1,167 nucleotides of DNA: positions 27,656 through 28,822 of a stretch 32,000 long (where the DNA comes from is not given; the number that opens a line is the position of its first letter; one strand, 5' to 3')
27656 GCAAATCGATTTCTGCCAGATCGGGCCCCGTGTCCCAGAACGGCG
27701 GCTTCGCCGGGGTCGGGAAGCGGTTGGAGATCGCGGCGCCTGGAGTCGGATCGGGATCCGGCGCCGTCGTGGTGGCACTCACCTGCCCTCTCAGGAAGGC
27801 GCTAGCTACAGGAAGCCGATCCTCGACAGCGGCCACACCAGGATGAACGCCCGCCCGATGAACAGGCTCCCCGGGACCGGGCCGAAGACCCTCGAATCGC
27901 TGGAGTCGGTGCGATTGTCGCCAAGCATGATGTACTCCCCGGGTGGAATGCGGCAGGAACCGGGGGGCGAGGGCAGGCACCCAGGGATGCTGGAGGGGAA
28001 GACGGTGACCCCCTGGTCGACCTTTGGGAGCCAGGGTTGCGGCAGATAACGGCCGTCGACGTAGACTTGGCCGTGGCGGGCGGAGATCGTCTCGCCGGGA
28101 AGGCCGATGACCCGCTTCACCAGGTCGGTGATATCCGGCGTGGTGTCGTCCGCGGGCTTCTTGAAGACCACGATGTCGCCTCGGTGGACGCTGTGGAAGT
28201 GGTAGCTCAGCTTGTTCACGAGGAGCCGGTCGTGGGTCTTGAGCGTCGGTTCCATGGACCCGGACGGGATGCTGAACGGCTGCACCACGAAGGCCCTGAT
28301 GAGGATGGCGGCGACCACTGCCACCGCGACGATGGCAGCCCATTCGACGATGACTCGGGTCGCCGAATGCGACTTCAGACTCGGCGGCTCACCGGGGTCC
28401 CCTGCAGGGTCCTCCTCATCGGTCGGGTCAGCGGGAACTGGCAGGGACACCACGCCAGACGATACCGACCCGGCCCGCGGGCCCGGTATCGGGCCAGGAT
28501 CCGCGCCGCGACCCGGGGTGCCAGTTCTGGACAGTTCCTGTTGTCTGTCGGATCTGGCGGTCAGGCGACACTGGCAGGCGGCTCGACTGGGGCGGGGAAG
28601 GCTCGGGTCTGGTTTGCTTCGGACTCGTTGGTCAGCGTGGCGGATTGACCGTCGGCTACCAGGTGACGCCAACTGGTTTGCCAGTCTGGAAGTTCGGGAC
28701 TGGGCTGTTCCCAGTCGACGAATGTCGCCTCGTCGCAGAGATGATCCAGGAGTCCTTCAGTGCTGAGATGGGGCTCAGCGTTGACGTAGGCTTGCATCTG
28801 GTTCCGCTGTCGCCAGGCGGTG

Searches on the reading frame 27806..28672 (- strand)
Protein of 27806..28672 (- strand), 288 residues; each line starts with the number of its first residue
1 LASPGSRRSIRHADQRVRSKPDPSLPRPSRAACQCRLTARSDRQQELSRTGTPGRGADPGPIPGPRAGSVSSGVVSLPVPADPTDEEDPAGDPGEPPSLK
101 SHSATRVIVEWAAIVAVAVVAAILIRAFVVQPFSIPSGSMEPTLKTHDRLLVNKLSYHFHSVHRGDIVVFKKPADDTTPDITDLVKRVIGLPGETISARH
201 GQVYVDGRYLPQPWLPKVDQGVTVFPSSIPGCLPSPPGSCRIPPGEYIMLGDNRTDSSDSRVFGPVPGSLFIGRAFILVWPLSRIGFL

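Call 98: search_protein_families(library=pfam, proteins=[window:27806-28672:-], max_evalue=0.001)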
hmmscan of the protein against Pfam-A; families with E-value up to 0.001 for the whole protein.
window:27806-28672:- (288 aa): 1 family
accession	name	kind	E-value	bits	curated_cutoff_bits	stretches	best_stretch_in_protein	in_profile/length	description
PF10502.14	Peptidase_S26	-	6.1e-49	166.6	22.9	1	109-280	2-168/168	Signal peptidase, peptidase S26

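Call 99: find_homologous_proteins(query=window:27806-28672:-, max_evalue=1e-20)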
Query window:27806-28672:- (288 aa): 6688 proteins with E <= 1e-20 among 8000 candidates; the best 120 are listed.
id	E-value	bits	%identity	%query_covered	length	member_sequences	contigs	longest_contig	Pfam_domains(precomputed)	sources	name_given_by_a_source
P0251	1.1e-129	450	94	74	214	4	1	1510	PF10502.15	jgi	jgi:signal peptidase I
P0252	1.1e-122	427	87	74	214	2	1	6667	PF10502.15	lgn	-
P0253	1.2e-119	417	88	74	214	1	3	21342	PF10502.15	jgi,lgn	jgi:signal peptidase I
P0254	6.1e-118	411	86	74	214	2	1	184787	PF10502.15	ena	-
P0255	7.1e-113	395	89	68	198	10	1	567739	PF10502.15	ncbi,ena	-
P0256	1.8e-112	393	83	74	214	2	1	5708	PF10502.15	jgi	jgi:signal peptidase I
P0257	2.0e-111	390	83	74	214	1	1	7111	PF10502.15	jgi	jgi:signal peptidase I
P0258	1.1e-110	388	80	74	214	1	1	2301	PF10502.15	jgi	jgi:signal peptidase I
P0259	5.0e-110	385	79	74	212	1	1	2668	PF10502.15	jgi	jgi:signal peptidase I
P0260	1.4e-108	381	86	68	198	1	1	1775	PF10502.15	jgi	jgi:signal peptidase I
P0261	2.9e-108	380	87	66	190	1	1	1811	PF10502.15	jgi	jgi:signal peptidase I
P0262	7.0e-107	375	82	71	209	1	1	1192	PF10502.15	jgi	jgi:signal peptidase I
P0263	5.1e-105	369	84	66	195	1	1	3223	PF10502.15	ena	-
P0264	3.3e-103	363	76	74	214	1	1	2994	PF10502.15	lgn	-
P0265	2.6e-102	360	85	64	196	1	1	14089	PF10502.15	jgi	jgi:signal peptidase I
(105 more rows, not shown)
